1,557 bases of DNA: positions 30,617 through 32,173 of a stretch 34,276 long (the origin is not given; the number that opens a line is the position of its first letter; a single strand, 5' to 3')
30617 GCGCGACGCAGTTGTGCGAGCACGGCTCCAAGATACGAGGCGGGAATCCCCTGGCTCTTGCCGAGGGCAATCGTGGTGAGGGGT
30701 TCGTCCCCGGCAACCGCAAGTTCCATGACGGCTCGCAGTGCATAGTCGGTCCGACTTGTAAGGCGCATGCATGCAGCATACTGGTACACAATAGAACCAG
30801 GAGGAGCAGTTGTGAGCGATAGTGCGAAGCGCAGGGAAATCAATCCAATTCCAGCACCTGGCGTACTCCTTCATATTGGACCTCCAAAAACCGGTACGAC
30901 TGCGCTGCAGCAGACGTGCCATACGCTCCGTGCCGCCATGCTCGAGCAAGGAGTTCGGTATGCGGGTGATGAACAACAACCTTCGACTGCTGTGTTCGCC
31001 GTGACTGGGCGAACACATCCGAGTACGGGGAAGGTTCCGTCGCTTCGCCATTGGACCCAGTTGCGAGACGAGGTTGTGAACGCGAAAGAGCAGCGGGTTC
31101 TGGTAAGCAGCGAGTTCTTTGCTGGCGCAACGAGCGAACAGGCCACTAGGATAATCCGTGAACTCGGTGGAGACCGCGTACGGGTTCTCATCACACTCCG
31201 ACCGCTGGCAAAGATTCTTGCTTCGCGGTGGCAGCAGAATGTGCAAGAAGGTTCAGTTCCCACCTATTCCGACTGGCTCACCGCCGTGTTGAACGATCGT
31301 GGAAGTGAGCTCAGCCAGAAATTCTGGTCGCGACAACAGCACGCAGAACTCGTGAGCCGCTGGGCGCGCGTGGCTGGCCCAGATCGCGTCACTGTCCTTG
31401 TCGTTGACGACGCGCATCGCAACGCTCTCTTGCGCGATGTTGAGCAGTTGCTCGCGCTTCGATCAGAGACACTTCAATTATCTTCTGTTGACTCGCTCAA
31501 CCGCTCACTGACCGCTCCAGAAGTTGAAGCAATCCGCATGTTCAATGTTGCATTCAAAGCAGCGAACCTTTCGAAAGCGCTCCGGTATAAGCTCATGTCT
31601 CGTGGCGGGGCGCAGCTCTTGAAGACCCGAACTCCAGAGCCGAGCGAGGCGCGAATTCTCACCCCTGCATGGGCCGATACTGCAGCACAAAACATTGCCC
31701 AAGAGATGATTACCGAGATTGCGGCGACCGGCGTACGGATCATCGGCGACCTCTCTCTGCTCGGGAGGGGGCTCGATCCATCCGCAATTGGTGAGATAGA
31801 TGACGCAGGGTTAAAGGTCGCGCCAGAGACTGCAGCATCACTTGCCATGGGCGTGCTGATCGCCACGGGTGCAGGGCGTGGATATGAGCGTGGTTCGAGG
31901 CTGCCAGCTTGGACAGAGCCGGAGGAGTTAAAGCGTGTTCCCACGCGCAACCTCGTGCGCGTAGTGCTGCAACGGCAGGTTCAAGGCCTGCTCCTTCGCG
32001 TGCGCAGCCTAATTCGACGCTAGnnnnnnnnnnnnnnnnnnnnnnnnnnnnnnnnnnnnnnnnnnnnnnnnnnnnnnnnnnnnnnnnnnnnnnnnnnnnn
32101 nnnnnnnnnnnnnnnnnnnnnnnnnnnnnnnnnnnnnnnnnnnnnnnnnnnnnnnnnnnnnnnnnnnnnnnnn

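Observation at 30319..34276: Dedicated PAPS-dependent sulfation cassette around an unplaced ~400-aa sulfotransferase family, with its own Rrf2 regulator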

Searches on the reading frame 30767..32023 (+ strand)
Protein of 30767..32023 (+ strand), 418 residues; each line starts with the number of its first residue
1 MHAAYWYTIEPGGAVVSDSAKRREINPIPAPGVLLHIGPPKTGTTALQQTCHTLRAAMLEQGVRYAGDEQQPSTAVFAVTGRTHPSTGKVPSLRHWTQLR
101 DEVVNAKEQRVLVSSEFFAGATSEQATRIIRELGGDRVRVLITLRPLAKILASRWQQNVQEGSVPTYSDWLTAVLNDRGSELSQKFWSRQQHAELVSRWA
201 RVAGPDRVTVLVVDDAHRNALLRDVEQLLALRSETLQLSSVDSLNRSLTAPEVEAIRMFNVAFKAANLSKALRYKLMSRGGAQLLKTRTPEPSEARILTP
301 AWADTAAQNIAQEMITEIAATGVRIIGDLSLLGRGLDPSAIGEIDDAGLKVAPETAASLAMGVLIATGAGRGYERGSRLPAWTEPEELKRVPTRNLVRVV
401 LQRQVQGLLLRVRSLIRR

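Call 3: search_protein_families(library=pfam, proteins=[window:30767-32023:+], max_evalue=0.01)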
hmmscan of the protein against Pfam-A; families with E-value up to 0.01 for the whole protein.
window:30767-32023:+ (418 aa): 0 families

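Call 4: search_protein_families(library=ncbifam, proteins=[window:30767-32023:+], max_evalue=0.01)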
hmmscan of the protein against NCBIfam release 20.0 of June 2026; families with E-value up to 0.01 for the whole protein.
window:30767-32023:+ (418 aa): 0 families

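Call 5: search_solved_structures(query=window:30812-32023:+, max_evalue=10, show_alignments=3)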
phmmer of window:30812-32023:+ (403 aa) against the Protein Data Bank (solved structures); distinct sequences matched with E-value up to 10: 0.

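Call 6: search_protein_families(library=pfam, proteins=[window:30812-32023:+], max_evalue=10)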
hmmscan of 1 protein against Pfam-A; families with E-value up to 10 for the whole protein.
window:30812-32023:+ (403 aa): 1 family
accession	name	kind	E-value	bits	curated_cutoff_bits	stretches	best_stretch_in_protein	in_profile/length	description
PF13401.12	AAA_22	-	0.089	13.5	27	1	151-213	46-104/130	AAA domain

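Call 8: find_homologous_proteins(query=window:30812-32023:+, max_evalue=0.001)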
Query window:30812-32023:+ (403 aa): 401 proteins with E <= 0.001 among 8000 candidates; the best 120 are listed.
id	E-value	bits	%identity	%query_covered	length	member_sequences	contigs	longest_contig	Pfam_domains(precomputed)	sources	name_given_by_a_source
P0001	1.3e-252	856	99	100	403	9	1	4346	-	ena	-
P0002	5.5e-223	758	88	100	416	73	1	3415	-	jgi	-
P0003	1.6e-210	717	83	100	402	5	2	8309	-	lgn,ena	-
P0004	1.2e-209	714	83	100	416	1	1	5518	-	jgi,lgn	jgi:hypothetical protein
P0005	3.5e-209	713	83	100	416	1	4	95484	-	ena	-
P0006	1.7e-163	562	66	98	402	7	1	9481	-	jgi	jgi:hypothetical protein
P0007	1.8e-121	424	53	100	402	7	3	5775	-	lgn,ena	-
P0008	6.5e-121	422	56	96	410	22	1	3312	-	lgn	-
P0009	3.3e-120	420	56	96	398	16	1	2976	-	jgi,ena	-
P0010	6.5e-119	416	56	95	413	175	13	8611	-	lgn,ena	-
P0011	2.0e-118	414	53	97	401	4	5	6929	-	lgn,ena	-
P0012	9.4e-118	412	52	96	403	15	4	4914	-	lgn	-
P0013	1.3e-116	408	52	96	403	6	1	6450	-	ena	-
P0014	1.9e-115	404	53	96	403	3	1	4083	-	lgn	-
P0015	2.0e-115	404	52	96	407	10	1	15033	-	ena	-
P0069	6.8e-93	330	47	97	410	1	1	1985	-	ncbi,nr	ncbi:MAG: hypothetical protein MUQ32_03635 [Chloroflexi bacterium]|nr:hypothetical protein [Chlorofl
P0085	1.1e-88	316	45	97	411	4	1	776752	-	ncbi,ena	-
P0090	1.3e-87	313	46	96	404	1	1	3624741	-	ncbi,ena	-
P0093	2.8e-87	312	45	94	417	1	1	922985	-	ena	-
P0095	5.4e-87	311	42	96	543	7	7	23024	-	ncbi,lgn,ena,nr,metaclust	ncbi:MAG: hypothetical protein E6I65_02300 [Chloroflexi bacterium]|nr:MAG: hypothetical protein E6J5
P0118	1.7e-83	299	43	97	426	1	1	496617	-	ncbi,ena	-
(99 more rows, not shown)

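Call 14: find_encoding_contigs(protein=P0090, flank=10000, max_places=3)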
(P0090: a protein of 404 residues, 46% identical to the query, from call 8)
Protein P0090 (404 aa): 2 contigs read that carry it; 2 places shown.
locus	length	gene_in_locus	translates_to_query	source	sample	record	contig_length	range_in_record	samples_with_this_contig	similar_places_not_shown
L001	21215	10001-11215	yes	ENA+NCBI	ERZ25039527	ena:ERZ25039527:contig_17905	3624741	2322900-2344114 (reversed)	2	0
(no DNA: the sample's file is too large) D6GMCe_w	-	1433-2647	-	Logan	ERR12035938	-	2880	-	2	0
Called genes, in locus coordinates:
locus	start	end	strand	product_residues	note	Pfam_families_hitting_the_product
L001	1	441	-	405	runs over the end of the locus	PF02915:Rubrerythrin (faint), PF01988:VIT1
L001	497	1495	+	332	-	PF02423:OCD_Mu_crystall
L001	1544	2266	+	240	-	-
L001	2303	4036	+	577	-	PF00892:EamA, PF00106:adh_short, PF08659:KR (faint), PF13561:adh_short_C2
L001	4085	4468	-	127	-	PF00355:Rieske, PF13806:Rieske_2 (weak)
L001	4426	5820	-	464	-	PF01458:SUFBD_core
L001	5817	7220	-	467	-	PF19295:SufBD_N, PF01458:SUFBD_core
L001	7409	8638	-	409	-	PF13527:Acetyltransf_9, PF17668:Acetyltransf_17, PF13530:SCP2_2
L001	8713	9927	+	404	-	-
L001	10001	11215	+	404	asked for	-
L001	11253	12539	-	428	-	PF03308:MeaB (weak), PF01583:APS_kinase, PF13604:AAA_30 (faint), PF01656:CbiA (faint), PF13671:AAA_33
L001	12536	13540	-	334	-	PF01925:TauE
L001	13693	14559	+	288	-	PF00459:Inositol_P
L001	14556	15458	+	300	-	PF01507:PAPS_reduct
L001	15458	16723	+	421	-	PF00009:GTP_EFTU, PF01926:MMR_HSR1 (faint), PF03144:GTP_EFTU_D2 (weak), PF22594:GTP-eEF1A_C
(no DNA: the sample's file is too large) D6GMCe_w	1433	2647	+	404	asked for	-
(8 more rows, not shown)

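Call 15: find_encoding_contigs(protein=P0005, flank=10000, max_places=2)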
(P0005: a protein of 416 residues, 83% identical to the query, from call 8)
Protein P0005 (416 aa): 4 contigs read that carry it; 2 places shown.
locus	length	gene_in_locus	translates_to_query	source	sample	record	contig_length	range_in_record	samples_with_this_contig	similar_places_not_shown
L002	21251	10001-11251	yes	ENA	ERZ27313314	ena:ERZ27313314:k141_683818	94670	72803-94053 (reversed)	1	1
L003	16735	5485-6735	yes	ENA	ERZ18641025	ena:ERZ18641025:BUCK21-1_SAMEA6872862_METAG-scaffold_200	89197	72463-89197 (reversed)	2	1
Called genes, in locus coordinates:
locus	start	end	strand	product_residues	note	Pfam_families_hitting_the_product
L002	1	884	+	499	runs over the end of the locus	?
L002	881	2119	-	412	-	-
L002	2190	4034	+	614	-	PF17297:PEPCK_N, PF00821:PEPCK_GTP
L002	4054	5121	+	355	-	PF00005:ABC_tran, PF08402:TOBE_2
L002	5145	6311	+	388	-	PF13416:SBP_bac_8, PF13343:SBP_bac_6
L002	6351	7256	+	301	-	PF00528:BPD_transp_1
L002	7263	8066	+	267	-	PF00528:BPD_transp_1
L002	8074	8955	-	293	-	PF01925:TauE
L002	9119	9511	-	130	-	PF04075:F420H2_quin_red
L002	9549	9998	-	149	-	PF02082:Rrf2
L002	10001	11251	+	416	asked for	-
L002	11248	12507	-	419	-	PF06414:Zeta_toxin (weak), PF01583:APS_kinase, PF13671:AAA_33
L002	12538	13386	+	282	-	PF00459:Inositol_P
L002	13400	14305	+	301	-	PF01507:PAPS_reduct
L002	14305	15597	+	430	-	PF00009:GTP_EFTU, PF01926:MMR_HSR1 (faint), PF03144:GTP_EFTU_D2, PF22594:GTP-eEF1A_C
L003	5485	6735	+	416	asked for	-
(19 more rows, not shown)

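Call 16: find_encoding_contigs(protein=P0085, flank=10000, max_places=2)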
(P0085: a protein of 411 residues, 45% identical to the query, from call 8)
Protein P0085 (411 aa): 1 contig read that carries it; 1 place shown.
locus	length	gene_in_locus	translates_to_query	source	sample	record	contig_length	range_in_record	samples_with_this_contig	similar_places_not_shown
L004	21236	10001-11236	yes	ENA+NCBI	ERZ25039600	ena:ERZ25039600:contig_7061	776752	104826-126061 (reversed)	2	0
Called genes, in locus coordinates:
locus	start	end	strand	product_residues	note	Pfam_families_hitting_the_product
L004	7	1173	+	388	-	PF05222:AlaDh_PNT_N, PF01262:AlaDh_PNT_C (faint)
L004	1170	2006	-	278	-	PF00850:Hist_deacetyl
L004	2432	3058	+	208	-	PF00574:CLP_protease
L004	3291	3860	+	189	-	PF07681:DoxX (faint)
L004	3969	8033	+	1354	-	-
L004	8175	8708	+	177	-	PF23234:WHD_4th_Lhr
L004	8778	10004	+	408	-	-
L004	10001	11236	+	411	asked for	-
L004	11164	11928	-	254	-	-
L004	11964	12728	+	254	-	-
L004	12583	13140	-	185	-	PF01583:APS_kinase, PF13671:AAA_33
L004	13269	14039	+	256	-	-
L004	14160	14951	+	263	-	-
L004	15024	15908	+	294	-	PF00459:Inositol_P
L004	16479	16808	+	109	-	-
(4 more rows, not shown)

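Call 17: find_encoding_contigs(protein=P0118, flank=10000, max_places=2)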
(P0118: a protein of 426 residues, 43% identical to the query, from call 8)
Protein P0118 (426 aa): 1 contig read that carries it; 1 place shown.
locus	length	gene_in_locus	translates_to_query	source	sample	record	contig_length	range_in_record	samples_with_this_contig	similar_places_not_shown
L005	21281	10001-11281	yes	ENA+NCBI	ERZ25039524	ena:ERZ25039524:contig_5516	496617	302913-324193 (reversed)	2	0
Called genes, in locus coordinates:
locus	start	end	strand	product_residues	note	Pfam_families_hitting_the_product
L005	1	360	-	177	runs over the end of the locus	-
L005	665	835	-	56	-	-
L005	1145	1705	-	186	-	-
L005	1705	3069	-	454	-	-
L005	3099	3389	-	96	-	-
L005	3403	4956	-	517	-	-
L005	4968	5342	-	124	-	-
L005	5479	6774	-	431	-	-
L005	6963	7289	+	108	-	PF01527:HTH_Tnp_1 (weak), PF13384:HTH_23 (weak), PF13518:HTH_28, PF13411:MerR_1 (faint)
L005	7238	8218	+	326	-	PF13276:HTH_21, PF00665:rve, PF13683:rve_3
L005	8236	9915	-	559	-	PF00732:GMC_oxred_N, PF00890:FAD_binding_2 (faint), PF05199:GMC_oxred_C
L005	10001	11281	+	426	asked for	-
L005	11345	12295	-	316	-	PF01925:TauE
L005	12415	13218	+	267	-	PF01113:DapB_N, PF03447:NAD_binding_3 (weak), PF05173:DapB_C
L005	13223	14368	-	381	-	PF01757:Acyl_transf_3 (weak), PF07786:HGSNAT_cat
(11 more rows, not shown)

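Call 20: find_encoding_contigs(protein=P0093, flank=10000, max_places=2)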
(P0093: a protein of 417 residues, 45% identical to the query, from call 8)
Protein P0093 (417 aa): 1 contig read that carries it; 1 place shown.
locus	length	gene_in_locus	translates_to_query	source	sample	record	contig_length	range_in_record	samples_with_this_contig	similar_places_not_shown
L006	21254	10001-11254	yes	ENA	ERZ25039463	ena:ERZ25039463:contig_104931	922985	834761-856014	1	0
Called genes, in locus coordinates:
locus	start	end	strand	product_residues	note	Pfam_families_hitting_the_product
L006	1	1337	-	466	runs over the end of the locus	PF01458:SUFBD_core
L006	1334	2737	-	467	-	PF19295:SufBD_N, PF01458:SUFBD_core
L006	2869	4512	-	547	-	PF00128:Alpha-amylase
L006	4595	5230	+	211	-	-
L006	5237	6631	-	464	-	PF10009:DUF2252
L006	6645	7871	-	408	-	PF13527:Acetyltransf_9, PF17668:Acetyltransf_17, PF13530:SCP2_2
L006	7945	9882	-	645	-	PF00535:Glycos_transf_2, PF10111:Glyco_tranf_2_2, PF13641:Glyco_tranf_2_3, PF22181:TarS_linker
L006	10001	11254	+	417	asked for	-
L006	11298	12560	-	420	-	PF13191:AAA_16 (faint), PF01583:APS_kinase, PF13671:AAA_33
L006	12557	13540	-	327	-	PF01925:TauE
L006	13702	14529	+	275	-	PF00459:Inositol_P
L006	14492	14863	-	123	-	-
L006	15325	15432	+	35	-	-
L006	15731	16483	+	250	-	PF00009:GTP_EFTU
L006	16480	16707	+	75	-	PF22594:GTP-eEF1A_C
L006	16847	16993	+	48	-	-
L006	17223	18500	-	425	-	PF06224:AlkZ-like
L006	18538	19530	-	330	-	PF01594:AI-2E_transport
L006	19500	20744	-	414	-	PF01594:AI-2E_transport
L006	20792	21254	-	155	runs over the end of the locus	PF13396:PLDc_N (weak), PF09851:SHOCT (weak)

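Call 24: predict_structure(alignment_id=A1)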
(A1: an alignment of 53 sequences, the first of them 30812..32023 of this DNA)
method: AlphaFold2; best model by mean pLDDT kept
length: 403 residues; sequences in the alignment: 53
mean_pLDDT: 89.0   pTM: 0.84
mean pLDDT of the five models: 89.0, 88.0, 86.5, 83.8, 82.3
residues with pLDDT >= 90: 284; 70-90: 74; 50-70: 34; < 50: 11
segments of 3 or more residues with pLDDT < 50: 1-5, 359-362
pLDDT, mean of each block of 10 residues (from residue 1): 57 97 93 95 98 95 94 92 98 98 96 98 98 95 94 97 94 95 98 96 92 97 74 94 95 87 88 89 96 98 98 96 89 84 89 58 50 60 78 78 67
secondary structure, 60 per line:
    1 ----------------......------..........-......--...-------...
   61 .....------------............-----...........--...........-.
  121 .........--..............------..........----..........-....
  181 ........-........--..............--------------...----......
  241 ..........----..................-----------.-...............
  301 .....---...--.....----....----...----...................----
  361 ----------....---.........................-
elements in order: E17-22 H29-38 H40-45 E48-50 H58-65 H78-89 E95-100 H101-105 H108-118 E123-129 H132-145 H152-161 H166-175 H177-188 E193-197 H200-213 H235-250 H255-272 H286-305 E309-311 H314-318 H338-356 H371-374 H378-402

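Call 28: fold_search(model_id=the predicted structure, library=pdb)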
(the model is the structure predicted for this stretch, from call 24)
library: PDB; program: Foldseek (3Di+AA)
matches with E <= 10: 1435; with E <= 0.001: 3
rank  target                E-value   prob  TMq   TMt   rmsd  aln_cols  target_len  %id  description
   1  3rnl                  3.4e-05  1.00  0.38  0.58  10.4       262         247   17  Crystal Structure of Sulfotransferase from Alicyclobacillus acidocaldarius (released 2011-06-29)
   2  3uan_B                1.1e-04  1.00  0.37  0.56  10.4       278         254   16  Crystal structure of 3-O-sulfotransferase (3-OST-1) with bound PAP and heptasaccharide substrate (released 2012-04-04)
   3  3uan_A                1.8e-04  1.00  0.40  0.60   8.4       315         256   15  Crystal structure of 3-O-sulfotransferase (3-OST-1) with bound PAP and heptasaccharide substrate (released 2012-04-04)
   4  5wrj_C                1.3e-03  1.00  0.24  0.33   9.8       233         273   13  Crystal structure of human tyrosylprotein sulfotransferase-1 complexed with PAP and gastrin peptide (released 2017-09-06)
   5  8cd0_A                2.3e-03  1.00  0.39  0.23   9.5       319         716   14  Human heparan sulfate N-deacetylase-N-sulfotransferase 1 in complex with calcium, 3'-phosphoadenosine-5'-phosphosulfat (released 2024-02-07)
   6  7r0o_B                2.3e-03  0.98  0.29  0.34  14.3       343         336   14  Structure of a cytosolic sulfotransferase of Anopheles gambiae (AGAP001425). (released 2022-08-10)
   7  5l3v_A                3.0e-03  0.99  0.25  0.33  13.1       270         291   11  Structure of the crenarchaeal SRP54 GTPase bound to GDP (released 2016-06-08)
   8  5l3s_C                3.8e-03  1.00  0.25  0.35   8.0       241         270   11  Structure of the GTPase heterodimer of crenarchaeal SRP54 and FtsY (released 2016-06-08)
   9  7r0o_A                5.2e-03  0.96  0.29  0.34  14.2       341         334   14  Structure of a cytosolic sulfotransferase of Anopheles gambiae (AGAP001425). (released 2022-08-10)
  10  8g08_A                5.2e-03  0.38  0.18  0.16  25.0       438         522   15  Cryo-EM structure of SQ31f-bound Mycobacterium smegmatis ATP synthase rotational state 1 (backbone model) (released 2023-02-15)
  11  7r0s_A                5.7e-03  0.97  0.31  0.35  13.8       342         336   14  Structure of a cytosolic sulfotransferase of Anopheles gambiae (AGAP001425) in complex with vanillin (released 2022-08-10)
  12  1qzx_A                5.7e-03  0.89  0.25  0.24  24.1       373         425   13  Crystal structure of the complete core of archaeal SRP and implications for inter-domain communication (released 2003-11-18)
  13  22ga_B                6.3e-03  0.96  0.29  0.35  15.6       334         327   13  Crystal structure of sorghum sulfotransferase LGS1 reveals sulfation-assisted BC-ring formation in strigolactone biosy (released 2026-02-04)
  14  5l3v_B                9.0e-03  0.99  0.24  0.31   8.5       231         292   10  Structure of the crenarchaeal SRP54 GTPase bound to GDP (released 2016-06-08)
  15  1x8l_A                9.0e-03  0.93  0.29  0.32  14.2       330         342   10  Crystal structure of retinol dehydratase in complex with all-trans-4-oxoretinol and inactive cofactor PAP (released 2005-02-08)
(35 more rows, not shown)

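Call 30: search_protein_representatives(alignment_id=A1)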
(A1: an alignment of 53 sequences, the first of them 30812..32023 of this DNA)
Query: 53 sequences, 408 profile positions. Proteins with E-value up to 0.001 (for the whole library): 12826; up to 1e-10: 4085; up to 1e-30: 1607. The best 150 are listed.
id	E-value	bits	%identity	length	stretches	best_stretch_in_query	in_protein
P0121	0.0e+00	1083.5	-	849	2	3-395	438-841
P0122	1.9e-258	873.2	-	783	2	7-404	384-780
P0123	1.3e-234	794.6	-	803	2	7-355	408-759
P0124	3.6e-230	780.1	-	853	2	8-373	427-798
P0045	3.7e-213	724.0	-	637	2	9-405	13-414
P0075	3.6e-189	645.0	-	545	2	7-402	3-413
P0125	6.2e-183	624.5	-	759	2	10-360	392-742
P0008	4.9e-175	598.5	-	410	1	10-399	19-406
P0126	6.1e-172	588.3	-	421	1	6-402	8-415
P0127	5.3e-171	585.2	-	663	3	131-400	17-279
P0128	1.1e-168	577.5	-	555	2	6-404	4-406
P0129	7.0e-158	542.0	-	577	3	4-405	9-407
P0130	3.2e-156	536.5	-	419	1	6-396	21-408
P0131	2.1e-155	533.8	-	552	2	8-403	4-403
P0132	3.3e-155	533.1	-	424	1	8-401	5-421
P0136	6.4e-150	515.7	-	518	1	6-402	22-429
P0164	1.6e-126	438.6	-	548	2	5-398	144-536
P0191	1.5e-119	415.7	-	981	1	10-393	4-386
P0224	5.6e-111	387.5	-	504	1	7-387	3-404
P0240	1.5e-106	372.9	-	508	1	1-398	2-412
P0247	1.7e-105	369.4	-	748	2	9-382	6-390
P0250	1.0e-104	366.9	-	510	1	7-366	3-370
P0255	1.7e-103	362.9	-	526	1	9-345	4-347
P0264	8.3e-102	357.3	-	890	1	13-361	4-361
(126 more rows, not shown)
